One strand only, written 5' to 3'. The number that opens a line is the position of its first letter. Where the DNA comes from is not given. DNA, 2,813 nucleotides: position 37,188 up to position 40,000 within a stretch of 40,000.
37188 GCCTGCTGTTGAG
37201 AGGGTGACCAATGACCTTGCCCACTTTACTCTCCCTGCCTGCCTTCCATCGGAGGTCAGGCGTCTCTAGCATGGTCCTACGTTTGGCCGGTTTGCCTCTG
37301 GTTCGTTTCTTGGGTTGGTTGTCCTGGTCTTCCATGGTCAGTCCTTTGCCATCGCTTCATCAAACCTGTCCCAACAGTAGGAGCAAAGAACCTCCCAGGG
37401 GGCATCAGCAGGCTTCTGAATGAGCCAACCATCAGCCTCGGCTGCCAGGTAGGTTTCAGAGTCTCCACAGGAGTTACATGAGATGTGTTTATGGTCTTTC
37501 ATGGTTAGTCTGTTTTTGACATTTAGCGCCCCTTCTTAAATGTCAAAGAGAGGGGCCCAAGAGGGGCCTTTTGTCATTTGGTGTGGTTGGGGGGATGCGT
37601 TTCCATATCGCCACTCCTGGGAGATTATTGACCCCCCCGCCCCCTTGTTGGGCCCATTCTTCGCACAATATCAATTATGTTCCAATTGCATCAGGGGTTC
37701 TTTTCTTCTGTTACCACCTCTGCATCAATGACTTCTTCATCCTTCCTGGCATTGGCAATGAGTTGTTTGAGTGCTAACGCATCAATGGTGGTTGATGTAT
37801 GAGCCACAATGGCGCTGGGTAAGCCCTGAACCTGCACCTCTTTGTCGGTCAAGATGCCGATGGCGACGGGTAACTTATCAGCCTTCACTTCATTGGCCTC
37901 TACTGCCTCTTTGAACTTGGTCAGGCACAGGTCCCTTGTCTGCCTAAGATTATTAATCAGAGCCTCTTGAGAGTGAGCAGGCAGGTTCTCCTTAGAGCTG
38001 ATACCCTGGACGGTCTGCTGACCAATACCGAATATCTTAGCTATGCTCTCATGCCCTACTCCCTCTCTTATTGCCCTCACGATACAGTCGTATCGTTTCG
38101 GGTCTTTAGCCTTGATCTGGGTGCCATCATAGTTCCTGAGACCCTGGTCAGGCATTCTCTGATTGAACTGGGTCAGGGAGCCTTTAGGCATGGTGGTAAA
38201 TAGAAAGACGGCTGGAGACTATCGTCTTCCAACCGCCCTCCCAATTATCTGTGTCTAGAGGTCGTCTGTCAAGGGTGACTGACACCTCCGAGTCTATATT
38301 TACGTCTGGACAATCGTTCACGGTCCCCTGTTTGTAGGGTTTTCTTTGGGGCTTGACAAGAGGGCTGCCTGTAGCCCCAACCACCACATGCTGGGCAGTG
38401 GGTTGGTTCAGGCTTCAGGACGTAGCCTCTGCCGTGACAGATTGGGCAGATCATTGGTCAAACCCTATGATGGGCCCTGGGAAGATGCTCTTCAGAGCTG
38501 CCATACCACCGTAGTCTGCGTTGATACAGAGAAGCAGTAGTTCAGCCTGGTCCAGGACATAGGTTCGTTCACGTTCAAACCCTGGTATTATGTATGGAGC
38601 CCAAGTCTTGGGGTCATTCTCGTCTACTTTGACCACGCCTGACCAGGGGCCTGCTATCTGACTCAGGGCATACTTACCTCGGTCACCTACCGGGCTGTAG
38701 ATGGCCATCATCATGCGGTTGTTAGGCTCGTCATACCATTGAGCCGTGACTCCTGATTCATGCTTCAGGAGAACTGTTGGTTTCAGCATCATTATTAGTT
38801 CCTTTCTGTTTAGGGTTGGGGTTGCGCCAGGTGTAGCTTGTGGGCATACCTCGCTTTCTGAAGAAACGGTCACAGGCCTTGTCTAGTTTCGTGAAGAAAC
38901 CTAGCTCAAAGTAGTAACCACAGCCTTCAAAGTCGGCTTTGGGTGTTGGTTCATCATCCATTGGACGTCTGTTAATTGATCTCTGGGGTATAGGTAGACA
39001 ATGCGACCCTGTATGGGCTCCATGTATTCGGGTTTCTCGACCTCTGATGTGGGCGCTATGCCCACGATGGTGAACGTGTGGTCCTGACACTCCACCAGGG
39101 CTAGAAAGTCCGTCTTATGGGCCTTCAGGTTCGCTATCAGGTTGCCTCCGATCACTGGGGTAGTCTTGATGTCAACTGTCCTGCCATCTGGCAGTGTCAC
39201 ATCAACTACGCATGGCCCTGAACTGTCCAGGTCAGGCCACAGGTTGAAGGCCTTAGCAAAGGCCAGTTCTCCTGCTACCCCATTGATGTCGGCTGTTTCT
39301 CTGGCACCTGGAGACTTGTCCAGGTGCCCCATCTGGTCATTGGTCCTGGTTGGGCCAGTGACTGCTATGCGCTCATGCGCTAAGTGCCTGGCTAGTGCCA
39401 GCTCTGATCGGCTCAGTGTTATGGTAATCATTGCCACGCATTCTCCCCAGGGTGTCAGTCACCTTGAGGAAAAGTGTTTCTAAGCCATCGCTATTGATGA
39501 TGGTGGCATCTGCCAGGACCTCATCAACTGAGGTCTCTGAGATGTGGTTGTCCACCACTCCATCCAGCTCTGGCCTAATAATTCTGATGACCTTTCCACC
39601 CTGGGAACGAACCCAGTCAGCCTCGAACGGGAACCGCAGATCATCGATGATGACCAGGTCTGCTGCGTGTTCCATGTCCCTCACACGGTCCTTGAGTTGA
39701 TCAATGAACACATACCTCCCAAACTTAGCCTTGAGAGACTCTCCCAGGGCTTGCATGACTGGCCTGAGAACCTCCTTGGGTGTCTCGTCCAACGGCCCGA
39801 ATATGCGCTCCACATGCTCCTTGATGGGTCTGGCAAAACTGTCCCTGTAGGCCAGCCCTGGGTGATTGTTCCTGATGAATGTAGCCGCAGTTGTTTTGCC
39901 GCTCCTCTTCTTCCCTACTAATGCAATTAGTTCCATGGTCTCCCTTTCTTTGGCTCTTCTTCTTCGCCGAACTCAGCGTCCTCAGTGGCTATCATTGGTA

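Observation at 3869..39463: Asymmetric 13-mer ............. dispersed 9x exactly (+2 variants), mostly at or near gene boundaries: a stoperator-like or promoter-like regulatory network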

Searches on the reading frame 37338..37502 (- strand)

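Call 38: search_protein_families(library=pfam, proteins=[window:37338-37502:-], max_evalue=1)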
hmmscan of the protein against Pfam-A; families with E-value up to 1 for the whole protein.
window:37338-37502:- (54 aa): 1 family
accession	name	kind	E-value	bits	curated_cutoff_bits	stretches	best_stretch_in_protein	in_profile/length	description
PF13451.12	zf_Tbcl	-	0.0028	18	24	1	5-46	3-42/48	Probable treble clef domain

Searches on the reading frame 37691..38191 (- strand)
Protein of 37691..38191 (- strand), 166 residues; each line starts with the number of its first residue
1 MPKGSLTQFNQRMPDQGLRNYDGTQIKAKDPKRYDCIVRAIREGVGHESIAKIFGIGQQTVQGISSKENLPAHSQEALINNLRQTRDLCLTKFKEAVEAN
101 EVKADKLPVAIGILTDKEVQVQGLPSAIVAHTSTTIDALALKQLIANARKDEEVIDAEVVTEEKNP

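Call 8: search_protein_families(library=pfam, proteins=[window:37691-38191:-], max_evalue=0.01)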
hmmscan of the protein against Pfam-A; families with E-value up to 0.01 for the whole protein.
window:37691-38191:- (166 aa): 0 families

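Call 24: search_protein_families(library=phrogs, proteins=[window:37691-38191:-], max_evalue=0.01)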
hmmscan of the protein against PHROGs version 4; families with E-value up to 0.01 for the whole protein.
window:37691-38191:- (166 aa): 1 family
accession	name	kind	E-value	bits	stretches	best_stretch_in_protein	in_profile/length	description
phrog_125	-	DNA, RNA and nucleotide metabolism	0.0049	17.4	0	34-82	169-217/254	DNA invertase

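Call 38: search_protein_families(library=pfam, proteins=[window:37691-38191:-], max_evalue=1)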
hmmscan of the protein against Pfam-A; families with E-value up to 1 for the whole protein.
window:37691-38191:- (166 aa): 5 families
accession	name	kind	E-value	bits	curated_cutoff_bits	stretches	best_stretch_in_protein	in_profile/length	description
PF04218.19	CENP-B_N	-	0.023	14.8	21.2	1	37-68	15-46/53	CENP-B N-terminal DNA-binding domain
PF13384.12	HTH_23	-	0.041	14.2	24.6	1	36-62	9-35/50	Homeodomain-like domain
PF13613.12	HTH_Tnp_4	-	0.09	12.8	27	1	41-62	16-37/53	Helix-turn-helix of DDE superfamily endonuclease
PF13518.12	HTH_28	-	0.12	12.9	25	1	37-64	5-32/52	Helix-turn-helix domain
PF02796.21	HTH_7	-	0.14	12.7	23.8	1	32-61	9-38/45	Helix-turn-helix domain of resolvase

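Call 83: search_solved_structures(query=window:37691-38191:-, max_evalue=10)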
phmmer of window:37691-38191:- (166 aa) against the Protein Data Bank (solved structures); distinct sequences matched with E-value up to 10: 3.
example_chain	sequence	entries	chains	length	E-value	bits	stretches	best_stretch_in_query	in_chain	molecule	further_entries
5ivl_B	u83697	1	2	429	0.81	12.9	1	25-97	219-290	DEAD-box ATP-dependent RNA helicase CshA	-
7ase_A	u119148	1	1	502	0.84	12.8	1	21-76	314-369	Eukaryotic translation initiation factor 3 subunit 7-like protein, putative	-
2psx_A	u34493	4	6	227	1.1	12.4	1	36-80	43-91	Kallikrein-5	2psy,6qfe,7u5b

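Call 89: search_solved_structures(query=A5, max_evalue=10, show_alignments=2)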
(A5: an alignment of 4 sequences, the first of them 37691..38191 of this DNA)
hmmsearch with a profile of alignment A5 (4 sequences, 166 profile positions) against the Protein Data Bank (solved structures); distinct sequences matched with E-value up to 10: 4.
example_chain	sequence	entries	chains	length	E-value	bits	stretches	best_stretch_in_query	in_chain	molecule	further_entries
1utx_A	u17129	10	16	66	0.65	13.2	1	42-68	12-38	CYLR2 | cytolysin regulator 2 | PUTATIVE TRANSCRIPTION REGULATOR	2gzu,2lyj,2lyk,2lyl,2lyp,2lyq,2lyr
2xiu_A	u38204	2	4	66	0.67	13.2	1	42-68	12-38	CYLR2 | CYLR2 SYNONYM CYTOLYSIN REPRESSOR 2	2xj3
3clo_A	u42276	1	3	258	0.69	13.2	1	32-62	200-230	Transcriptional regulator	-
8vd6_A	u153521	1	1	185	1.6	11.9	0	41-104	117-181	CAP REPEAT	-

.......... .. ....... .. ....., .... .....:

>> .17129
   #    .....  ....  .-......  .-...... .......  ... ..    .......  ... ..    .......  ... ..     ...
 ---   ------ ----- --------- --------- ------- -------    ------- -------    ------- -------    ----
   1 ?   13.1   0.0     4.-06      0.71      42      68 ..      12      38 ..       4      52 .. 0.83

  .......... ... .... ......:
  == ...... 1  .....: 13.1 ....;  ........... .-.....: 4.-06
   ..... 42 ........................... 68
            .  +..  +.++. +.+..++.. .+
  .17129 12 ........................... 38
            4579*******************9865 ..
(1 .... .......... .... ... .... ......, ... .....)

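Call 90: search_protein_families(library=phrogs, alignment_id=A5, max_evalue=1)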
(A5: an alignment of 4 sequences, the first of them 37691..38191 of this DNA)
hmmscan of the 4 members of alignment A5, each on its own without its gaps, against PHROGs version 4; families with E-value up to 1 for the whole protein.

A. member 1, window:37691-38191:- (166 aa): 5 families
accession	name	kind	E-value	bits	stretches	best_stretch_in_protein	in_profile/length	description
phrog_125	-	DNA, RNA and nucleotide metabolism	0.0049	17.4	1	34-82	169-217/254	DNA invertase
phrog_11376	-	unknown function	0.028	15.7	1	23-69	37-83/134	-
phrog_57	-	head and packaging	0.14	13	1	49-162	17-122/199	terminase small subunit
phrog_2308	-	unknown function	0.2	12.7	1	37-98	9-70/138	-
phrog_59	-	DNA, RNA and nucleotide metabolism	0.23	11.8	1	32-101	284-350/423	HNH endonuclease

B. families by the number of members that match (of 4 scanned): 13 families
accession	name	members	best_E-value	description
phrog_125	-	4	0.0049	DNA invertase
phrog_59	-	3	0.16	HNH endonuclease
phrog_11376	-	2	0.017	-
phrog_664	-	1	0.0019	DNA binding protein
phrog_21496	-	1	0.0033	-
phrog_1157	-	1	0.0058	transposase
phrog_16275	-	1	0.091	-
phrog_3855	-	1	0.095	HTH DNA binding protein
phrog_3213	-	1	0.1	DnaB-like replicative helicase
phrog_57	-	1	0.14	terminase small subunit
phrog_6808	-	1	0.17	-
phrog_2308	-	1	0.2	-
phrog_19270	-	1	0.3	-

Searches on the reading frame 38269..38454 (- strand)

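Call 38: search_protein_families(library=pfam, proteins=[window:38269-38454:-], max_evalue=1)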
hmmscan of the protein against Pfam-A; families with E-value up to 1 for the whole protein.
window:38269-38454:- (61 aa): 10 families
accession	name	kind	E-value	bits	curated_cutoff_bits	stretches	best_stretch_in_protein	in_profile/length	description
PF00684.25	DnaJ_CXXCXGXG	-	0.00044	20.9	32.7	1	3-37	1-35/65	DnaJ central domain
PF17302.8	DUF5351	-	0.0061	17.3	27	1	3-12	1-10/29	Family of unknown function (DUF5351)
PF09538.15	FYDLN_acid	-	0.0071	17.5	23.9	1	2-32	11-41/105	Protein of unknown function (FYDLN_acid)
PF07191.17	Zn_ribbon_6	-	0.031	14.7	25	1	2-41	2-40/67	Double zinc ribbon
PF20833.2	RNase_E_G_Thio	-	0.055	14.1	26.8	0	2-14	1-13/86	RNase E/G, Thioredoxin-like domain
PF25433.1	DUF7895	-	0.069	14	27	1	2-14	13-25/75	Domain of unknown function (DUF7895)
PF10080.14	FtrD-like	-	0.22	12.1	26.3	1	2-24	36-58/101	Membrane iron-sulfur containing protein FtrD-like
PF15777.11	Anti-TRAP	-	0.44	11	32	0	3-28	13-41/59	Tryptophan RNA-binding attenuator protein inhibitory protein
PF21349.2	RUBY_RBDX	-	0.5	10.3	26.5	0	16-24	15-23/30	Rubrerythrin, rubredoxin-like domain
PF08271.17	Zn_Ribbon_TF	-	0.53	10.3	29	0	1-24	1-26/43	TFIIB zinc-binding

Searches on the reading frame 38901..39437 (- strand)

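Call 8: search_protein_families(library=pfam, proteins=[window:38901-39437:-], max_evalue=0.01)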
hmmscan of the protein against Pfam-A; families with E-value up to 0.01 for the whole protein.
window:38901-39437:- (178 aa): 1 family
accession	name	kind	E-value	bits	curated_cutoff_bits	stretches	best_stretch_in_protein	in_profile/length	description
PF19161.5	DUF5843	-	0.0079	16.1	25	0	31-100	28-107/196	Family of unknown function (DUF5843)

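Call 24: search_protein_families(library=phrogs, proteins=[window:38901-39437:-], max_evalue=0.01)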
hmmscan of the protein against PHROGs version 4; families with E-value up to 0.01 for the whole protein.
window:38901-39437:- (178 aa): 1 family
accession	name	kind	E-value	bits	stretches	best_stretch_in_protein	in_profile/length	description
phrog_18407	-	unknown function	3.1e-09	38.1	1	3-161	1-158/162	-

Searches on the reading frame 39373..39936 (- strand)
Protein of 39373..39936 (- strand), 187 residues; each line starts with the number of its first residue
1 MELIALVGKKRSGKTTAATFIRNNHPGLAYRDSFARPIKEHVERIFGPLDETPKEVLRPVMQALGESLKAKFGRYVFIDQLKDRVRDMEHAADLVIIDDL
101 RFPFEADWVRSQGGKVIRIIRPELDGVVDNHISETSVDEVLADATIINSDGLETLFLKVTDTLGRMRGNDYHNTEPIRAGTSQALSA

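Call 8: search_protein_families(library=pfam, proteins=[window:39373-39936:-], max_evalue=0.01)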
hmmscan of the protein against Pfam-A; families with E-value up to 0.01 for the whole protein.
window:39373-39936:- (187 aa): 3 families
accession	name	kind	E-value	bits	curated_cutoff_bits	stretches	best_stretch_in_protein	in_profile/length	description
PF21448.3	DNMK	-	3.5e-22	79.6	27.1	2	57-156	130-230/232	Deoxynucleotide monophosphate kinase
PF13401.12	AAA_22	-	1.2e-05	26.1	27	1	3-100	7-93/130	AAA domain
PF04275.20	P-mevalo_kinase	-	0.0036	17.7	33.8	1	8-112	3-111/114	Phosphomevalonate kinase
